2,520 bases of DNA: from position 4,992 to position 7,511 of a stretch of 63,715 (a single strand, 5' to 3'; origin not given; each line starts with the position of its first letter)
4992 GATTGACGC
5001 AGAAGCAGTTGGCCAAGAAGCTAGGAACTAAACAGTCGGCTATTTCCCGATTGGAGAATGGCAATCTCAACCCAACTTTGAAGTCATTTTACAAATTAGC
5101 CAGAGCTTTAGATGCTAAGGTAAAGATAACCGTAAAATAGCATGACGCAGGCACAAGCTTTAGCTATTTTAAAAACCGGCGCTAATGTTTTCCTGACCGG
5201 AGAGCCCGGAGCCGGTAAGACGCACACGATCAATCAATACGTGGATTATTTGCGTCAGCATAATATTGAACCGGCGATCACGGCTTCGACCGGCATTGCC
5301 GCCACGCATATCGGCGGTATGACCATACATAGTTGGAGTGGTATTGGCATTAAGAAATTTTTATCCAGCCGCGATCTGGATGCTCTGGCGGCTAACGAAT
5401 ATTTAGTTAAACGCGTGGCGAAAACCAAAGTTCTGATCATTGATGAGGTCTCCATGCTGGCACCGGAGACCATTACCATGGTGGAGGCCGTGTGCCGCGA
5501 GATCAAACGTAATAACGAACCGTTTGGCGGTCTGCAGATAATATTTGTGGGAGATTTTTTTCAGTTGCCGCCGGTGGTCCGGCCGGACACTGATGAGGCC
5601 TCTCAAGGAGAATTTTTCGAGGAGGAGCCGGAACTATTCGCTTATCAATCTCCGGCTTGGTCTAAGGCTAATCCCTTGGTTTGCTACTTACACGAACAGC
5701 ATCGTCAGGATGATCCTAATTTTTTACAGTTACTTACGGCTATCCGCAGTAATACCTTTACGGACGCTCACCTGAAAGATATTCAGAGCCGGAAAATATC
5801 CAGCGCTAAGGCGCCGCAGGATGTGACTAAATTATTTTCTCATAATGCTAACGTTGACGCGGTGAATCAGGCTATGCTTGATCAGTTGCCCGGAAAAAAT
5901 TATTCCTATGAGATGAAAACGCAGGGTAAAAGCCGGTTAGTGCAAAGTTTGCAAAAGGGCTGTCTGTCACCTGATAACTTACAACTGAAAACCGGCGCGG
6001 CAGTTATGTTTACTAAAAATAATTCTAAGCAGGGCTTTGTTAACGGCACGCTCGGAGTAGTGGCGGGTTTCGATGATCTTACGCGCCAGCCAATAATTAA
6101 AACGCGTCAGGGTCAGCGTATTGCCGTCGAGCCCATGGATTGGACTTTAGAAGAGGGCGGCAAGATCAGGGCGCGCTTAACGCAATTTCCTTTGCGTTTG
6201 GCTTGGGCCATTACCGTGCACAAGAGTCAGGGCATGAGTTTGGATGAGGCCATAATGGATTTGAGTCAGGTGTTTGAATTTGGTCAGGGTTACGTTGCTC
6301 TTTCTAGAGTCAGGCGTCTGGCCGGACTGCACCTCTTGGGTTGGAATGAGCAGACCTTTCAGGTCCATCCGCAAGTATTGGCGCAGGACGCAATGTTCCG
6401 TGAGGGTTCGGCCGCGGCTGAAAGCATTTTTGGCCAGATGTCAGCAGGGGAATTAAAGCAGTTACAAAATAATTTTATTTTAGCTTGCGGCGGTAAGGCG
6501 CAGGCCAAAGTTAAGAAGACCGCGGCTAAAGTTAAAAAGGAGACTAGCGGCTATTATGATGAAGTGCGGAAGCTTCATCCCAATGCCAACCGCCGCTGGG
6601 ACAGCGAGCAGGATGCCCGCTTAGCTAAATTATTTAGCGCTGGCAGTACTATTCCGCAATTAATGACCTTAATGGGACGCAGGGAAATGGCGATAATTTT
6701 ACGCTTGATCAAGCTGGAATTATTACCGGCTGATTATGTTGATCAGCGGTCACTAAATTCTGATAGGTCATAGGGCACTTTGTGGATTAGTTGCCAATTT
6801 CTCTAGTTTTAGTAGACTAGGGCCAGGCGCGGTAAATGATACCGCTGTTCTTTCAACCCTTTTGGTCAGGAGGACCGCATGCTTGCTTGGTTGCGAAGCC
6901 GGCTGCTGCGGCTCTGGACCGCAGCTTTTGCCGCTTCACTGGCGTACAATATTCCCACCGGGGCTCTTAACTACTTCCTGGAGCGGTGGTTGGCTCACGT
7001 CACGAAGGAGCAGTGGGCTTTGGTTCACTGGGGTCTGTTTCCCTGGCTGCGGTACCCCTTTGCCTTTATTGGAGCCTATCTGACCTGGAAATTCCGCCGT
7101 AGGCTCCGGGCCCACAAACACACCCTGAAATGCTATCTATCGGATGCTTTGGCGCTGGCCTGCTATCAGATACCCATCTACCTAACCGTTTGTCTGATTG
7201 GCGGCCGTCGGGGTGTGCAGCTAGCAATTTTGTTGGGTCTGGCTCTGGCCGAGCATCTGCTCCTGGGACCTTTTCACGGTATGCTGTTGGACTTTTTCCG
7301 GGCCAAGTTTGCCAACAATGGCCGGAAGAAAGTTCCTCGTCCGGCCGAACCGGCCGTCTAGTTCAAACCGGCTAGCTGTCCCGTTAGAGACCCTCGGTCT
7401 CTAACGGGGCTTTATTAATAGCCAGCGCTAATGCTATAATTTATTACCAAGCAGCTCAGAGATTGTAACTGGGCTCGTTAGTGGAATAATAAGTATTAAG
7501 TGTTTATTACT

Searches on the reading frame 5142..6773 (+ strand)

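Call 21: search_protein_families(library=pfam, max_evalue=0.00001, proteins=[window:5142-6773:+])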
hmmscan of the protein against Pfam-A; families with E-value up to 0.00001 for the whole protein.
window:5142-6773:+ (543 aa): 5 families
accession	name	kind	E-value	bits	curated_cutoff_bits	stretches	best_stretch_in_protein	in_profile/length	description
PF05970.20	PIF1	-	5.2e-31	108.4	25.9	1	9-191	18-191/223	PIF1-like helicase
PF13245.12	AAA_19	-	1.3e-15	58.2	25.1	1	4-146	2-133/134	AAA domain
PF13604.12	AAA_30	-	3.5e-12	46.9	27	1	3-147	6-133/191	AAA domain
PF13401.12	AAA_22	-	1.1e-08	35.9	27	1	13-137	5-122/130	AAA domain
PF21530.3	Pif1_2B_dom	-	1.1e-07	31.9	23.9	1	267-310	3-47/47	DNA helicase Pif1, 2B domain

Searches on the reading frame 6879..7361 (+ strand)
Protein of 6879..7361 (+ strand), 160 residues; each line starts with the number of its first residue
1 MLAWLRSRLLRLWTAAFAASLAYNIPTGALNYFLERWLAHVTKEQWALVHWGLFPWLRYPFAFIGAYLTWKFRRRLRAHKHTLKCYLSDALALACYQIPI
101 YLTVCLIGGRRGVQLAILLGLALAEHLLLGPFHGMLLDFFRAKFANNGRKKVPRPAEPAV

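Call 21: search_protein_families(library=pfam, max_evalue=0.00001, proteins=[window:6879-7361:+])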
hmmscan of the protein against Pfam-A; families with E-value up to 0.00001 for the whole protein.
window:6879-7361:+ (160 aa): 1 family
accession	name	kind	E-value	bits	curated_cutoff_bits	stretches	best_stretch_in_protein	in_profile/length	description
PF06610.18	AlaE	-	7.2e-06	26.6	25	0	70-145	63-139/141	L-alanine exporter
